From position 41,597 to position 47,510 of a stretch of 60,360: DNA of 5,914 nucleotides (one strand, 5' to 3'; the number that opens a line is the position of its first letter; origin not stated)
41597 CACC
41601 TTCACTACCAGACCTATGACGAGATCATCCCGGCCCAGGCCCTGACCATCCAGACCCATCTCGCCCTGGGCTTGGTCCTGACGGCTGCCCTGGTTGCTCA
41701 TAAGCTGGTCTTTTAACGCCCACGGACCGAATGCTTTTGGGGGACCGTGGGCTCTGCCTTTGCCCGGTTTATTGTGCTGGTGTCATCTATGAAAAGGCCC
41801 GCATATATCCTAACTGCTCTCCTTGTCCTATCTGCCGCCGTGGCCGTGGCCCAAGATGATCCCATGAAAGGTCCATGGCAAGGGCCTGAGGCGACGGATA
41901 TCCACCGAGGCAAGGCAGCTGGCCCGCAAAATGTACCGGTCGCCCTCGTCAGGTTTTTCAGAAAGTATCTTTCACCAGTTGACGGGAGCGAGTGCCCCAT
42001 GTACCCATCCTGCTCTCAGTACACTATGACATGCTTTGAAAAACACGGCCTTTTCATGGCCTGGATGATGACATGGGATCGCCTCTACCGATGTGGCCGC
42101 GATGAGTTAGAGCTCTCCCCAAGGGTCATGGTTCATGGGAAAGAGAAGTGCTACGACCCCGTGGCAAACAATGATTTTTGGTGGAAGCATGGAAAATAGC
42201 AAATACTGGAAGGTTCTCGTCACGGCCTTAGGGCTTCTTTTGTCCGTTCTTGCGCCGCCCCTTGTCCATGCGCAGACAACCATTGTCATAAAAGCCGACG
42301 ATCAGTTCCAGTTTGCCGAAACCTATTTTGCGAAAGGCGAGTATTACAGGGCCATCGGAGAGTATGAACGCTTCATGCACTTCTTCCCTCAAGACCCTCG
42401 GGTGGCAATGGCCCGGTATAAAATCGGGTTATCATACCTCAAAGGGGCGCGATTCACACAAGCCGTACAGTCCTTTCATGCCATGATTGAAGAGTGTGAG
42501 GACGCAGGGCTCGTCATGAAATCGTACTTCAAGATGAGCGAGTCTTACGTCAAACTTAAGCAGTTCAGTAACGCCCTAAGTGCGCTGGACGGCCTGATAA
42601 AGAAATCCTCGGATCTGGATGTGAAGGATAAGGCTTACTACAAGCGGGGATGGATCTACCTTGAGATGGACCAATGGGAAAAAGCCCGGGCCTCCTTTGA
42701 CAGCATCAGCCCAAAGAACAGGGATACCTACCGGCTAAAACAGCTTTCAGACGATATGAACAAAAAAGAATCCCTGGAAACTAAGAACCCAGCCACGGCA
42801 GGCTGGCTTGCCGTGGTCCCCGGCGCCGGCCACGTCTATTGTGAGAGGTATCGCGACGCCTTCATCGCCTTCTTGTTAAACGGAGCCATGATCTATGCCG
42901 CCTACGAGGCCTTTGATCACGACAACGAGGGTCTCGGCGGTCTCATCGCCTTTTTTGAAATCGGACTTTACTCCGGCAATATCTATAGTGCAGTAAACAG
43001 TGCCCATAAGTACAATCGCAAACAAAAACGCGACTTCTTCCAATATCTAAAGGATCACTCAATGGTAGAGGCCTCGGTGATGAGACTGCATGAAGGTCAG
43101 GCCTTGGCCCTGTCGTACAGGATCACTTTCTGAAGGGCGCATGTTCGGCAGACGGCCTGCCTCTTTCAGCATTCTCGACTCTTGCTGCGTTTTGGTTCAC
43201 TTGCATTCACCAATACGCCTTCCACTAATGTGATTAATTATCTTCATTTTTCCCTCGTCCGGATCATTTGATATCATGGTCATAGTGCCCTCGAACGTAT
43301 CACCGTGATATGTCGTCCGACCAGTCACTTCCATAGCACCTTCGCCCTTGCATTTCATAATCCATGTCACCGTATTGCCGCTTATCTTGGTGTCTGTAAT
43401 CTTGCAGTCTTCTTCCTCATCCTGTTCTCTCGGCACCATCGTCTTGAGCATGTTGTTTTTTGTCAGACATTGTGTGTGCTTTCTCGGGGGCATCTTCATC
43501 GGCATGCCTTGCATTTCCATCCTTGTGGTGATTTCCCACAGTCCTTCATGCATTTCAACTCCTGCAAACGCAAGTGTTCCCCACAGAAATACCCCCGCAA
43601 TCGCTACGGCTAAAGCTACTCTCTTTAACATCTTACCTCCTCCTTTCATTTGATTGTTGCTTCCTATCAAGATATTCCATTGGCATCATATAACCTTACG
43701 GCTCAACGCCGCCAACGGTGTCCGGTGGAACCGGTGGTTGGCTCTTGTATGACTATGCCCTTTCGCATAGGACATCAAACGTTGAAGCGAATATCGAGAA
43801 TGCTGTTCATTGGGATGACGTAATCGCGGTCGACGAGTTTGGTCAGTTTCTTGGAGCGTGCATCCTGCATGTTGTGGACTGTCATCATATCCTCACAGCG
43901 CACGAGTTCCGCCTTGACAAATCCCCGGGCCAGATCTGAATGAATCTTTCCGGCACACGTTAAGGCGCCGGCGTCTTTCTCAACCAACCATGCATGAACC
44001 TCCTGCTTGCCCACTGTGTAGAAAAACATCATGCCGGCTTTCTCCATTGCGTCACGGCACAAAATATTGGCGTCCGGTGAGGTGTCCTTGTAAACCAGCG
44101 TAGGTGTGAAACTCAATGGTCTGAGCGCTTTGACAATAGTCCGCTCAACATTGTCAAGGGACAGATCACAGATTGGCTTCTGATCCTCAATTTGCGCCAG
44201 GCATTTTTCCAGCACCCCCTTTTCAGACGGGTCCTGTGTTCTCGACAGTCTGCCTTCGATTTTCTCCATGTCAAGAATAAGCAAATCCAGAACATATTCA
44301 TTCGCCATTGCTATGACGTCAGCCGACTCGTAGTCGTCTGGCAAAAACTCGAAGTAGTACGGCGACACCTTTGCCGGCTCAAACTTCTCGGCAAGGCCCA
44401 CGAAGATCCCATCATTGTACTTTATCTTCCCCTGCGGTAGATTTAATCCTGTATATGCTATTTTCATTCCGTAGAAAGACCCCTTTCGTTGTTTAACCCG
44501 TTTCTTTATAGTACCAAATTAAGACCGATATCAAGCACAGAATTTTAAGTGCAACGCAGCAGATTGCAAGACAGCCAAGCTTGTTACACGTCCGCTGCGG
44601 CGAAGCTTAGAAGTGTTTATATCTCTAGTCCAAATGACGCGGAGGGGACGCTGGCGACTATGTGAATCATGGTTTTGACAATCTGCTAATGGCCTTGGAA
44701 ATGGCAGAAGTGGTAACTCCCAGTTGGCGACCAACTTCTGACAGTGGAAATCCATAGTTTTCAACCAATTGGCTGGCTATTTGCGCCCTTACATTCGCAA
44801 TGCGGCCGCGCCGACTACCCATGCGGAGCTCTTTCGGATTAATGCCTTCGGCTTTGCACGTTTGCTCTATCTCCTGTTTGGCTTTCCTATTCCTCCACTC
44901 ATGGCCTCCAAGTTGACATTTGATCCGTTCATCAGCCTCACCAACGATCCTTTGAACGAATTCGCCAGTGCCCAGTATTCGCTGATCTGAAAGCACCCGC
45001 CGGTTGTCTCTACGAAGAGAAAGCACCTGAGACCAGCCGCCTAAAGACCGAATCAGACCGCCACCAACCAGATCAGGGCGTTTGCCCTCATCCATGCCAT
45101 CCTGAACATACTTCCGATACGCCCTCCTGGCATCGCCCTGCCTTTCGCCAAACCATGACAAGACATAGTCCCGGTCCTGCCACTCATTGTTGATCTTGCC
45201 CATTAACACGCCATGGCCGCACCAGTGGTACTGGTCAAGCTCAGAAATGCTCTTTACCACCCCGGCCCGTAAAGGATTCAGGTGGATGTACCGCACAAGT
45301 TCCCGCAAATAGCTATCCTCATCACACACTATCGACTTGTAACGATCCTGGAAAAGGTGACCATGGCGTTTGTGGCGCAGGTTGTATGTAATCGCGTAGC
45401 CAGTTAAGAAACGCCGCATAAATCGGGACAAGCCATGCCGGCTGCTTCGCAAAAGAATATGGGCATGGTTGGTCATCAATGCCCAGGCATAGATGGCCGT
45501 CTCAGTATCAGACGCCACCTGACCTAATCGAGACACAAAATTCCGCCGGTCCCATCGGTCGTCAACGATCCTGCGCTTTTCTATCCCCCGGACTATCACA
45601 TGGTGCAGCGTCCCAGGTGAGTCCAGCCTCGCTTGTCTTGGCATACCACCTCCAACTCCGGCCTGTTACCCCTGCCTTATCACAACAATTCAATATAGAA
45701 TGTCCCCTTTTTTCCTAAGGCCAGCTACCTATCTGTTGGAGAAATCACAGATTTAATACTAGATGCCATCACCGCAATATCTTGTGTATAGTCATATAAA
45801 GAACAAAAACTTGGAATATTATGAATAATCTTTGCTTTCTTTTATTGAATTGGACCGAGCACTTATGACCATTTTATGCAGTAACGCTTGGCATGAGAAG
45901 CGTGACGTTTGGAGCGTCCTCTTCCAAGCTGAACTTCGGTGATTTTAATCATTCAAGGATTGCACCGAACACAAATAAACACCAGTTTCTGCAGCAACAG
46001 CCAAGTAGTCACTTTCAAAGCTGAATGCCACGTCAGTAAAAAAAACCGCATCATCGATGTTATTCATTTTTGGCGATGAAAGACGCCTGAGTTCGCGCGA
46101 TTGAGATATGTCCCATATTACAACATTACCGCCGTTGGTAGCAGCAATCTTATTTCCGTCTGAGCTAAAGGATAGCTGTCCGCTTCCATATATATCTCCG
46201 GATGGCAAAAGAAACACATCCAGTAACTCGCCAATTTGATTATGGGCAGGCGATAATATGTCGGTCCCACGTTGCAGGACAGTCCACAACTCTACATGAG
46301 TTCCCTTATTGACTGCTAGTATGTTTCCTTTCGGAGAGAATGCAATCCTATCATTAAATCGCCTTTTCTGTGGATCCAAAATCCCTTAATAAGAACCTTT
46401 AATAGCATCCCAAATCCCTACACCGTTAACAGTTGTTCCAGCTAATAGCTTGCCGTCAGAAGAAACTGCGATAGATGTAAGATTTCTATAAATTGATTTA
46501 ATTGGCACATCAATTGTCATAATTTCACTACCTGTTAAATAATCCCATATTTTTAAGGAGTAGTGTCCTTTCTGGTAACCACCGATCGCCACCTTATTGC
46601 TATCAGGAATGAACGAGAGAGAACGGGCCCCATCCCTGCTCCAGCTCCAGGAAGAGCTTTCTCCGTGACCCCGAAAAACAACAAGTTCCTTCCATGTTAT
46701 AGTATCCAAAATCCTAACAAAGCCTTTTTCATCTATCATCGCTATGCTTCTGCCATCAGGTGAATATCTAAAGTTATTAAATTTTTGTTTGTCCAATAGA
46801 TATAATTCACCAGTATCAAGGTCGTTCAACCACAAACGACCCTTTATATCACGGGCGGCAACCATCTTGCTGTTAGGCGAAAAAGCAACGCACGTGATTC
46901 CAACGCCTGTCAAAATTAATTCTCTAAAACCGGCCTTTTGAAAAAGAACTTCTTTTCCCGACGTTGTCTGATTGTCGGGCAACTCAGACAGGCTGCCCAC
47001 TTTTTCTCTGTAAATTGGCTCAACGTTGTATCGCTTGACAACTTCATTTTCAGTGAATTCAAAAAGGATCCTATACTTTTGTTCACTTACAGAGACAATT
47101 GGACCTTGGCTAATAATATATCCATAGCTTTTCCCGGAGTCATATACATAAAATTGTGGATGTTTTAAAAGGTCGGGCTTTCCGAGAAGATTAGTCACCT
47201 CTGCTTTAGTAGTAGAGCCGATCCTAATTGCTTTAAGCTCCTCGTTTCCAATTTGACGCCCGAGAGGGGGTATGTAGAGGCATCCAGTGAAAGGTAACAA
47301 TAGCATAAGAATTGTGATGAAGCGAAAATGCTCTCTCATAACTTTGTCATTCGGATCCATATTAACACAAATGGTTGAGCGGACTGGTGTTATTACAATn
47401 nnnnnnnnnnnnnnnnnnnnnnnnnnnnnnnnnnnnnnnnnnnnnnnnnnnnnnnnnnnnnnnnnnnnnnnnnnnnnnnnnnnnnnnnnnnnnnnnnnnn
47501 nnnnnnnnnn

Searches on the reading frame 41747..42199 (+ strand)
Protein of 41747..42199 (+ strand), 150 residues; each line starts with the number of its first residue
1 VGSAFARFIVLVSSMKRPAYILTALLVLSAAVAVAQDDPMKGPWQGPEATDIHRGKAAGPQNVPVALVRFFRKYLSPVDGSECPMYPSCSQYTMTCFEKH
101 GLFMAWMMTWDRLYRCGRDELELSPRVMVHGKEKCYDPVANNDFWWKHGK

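Call 45: search_protein_families(library=pfam, proteins=[window:41747-42199:+], max_evalue=0.00001)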
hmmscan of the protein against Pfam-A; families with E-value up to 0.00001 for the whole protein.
window:41747-42199:+ (150 aa): 1 family
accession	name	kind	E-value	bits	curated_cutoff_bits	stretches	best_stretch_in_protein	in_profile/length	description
PF01809.23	YidD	-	1.7e-16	60.2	27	1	63-117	3-57/67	Putative membrane protein insertion efficiency factor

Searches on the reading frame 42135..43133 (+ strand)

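Call 45: search_protein_families(library=pfam, proteins=[window:42135-43133:+], max_evalue=0.00001)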
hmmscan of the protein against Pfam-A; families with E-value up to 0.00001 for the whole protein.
window:42135-43133:+ (332 aa): 8 families
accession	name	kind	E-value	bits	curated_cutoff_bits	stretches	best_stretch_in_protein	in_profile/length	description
PF13174.12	TPR_6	-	4.9e-15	55.5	26.3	0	167-190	2-25/33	Tetratricopeptide repeat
PF07719.23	TPR_2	-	2.8e-09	36.8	27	0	166-189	2-25/34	Tetratricopeptide repeat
PF14559.12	TPR_19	-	1.3e-06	29.1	25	0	141-199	4-59/68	Tetratricopeptide repeat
PF13428.12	TPR_14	-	1.3e-06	28.9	23.5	0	57-93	4-40/44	Tetratricopeptide repeat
PF13432.12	TPR_16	-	2.6e-06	28.2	32.7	0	60-120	3-60/65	Tetratricopeptide repeat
PF13181.12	TPR_8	-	3.3e-06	27.3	25.7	0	166-188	2-24/34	Tetratricopeptide repeat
PF13431.12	TPR_17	-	6.8e-06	26.4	24.4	0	166-186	14-34/34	Tetratricopeptide repeat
PF00515.34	TPR_1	-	7.4e-06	26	27.8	0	166-188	2-24/34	Tetratricopeptide repeat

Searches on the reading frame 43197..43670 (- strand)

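Call 45: search_protein_families(library=pfam, proteins=[window:43197-43670:-], max_evalue=0.00001)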
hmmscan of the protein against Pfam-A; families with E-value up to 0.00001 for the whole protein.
window:43197-43670:- (157 aa): 1 family
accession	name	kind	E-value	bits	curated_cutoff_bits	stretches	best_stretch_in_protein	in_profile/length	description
PF12276.13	DUF3617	-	1.4e-19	71.3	24.5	1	40-156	1-106/106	Protein of unknown function (DUF3617)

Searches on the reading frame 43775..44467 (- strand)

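Call 45: search_protein_families(library=pfam, proteins=[window:43775-44467:-], max_evalue=0.00001)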
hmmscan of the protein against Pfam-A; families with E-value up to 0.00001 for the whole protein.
window:43775-44467:- (230 aa): 1 family
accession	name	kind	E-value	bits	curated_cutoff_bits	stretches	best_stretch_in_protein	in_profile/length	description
PF06071.19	YchF-GTPase_C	-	3e-23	82.2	27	1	147-229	2-84/84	Protein of unknown function (DUF933)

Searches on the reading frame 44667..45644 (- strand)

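Call 45: search_protein_families(library=pfam, proteins=[window:44667-45644:-], max_evalue=0.00001)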
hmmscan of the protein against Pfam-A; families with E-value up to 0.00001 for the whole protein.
window:44667-45644:- (325 aa): 1 family
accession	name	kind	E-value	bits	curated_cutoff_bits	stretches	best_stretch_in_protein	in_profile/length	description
PF01797.21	Y1_Tnp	-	1.8e-11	44.7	23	1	15-121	8-119/121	Transposase IS200 like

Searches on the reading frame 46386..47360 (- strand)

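Call 45: search_protein_families(library=pfam, proteins=[window:46386-47360:-], max_evalue=0.00001)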
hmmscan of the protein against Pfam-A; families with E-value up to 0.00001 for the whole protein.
window:46386-47360:- (324 aa): 6 families
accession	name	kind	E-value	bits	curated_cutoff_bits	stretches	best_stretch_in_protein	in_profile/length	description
PF25174.1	Beta-prop_THOC3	-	2.1e-10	40.5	305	1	155-319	91-242/272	THOC3 beta-propeller domain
PF24814.1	WD40_Prp19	-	3.1e-08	33.5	320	0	154-235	93-179/281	Prp19 WD40 domain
PF00400.38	WD40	-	5.6e-07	30.3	27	0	154-169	13-28/39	WD domain, G-beta repeat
PF25173.1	Beta-prop_WDR3_1st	-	9.4e-07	29.1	154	0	244-322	31-103/184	WDR3 first beta-propeller domain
PF23414.1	Beta-prop_EML_2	-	2.7e-06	27.4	90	0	154-235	41-126/266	Echinoderm microtubule-associated protein second beta-propeller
PF24817.1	WD40_WDHD1_1st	-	3e-06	27.1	109.9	0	155-213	225-287/291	WDHD1 first WD40 domain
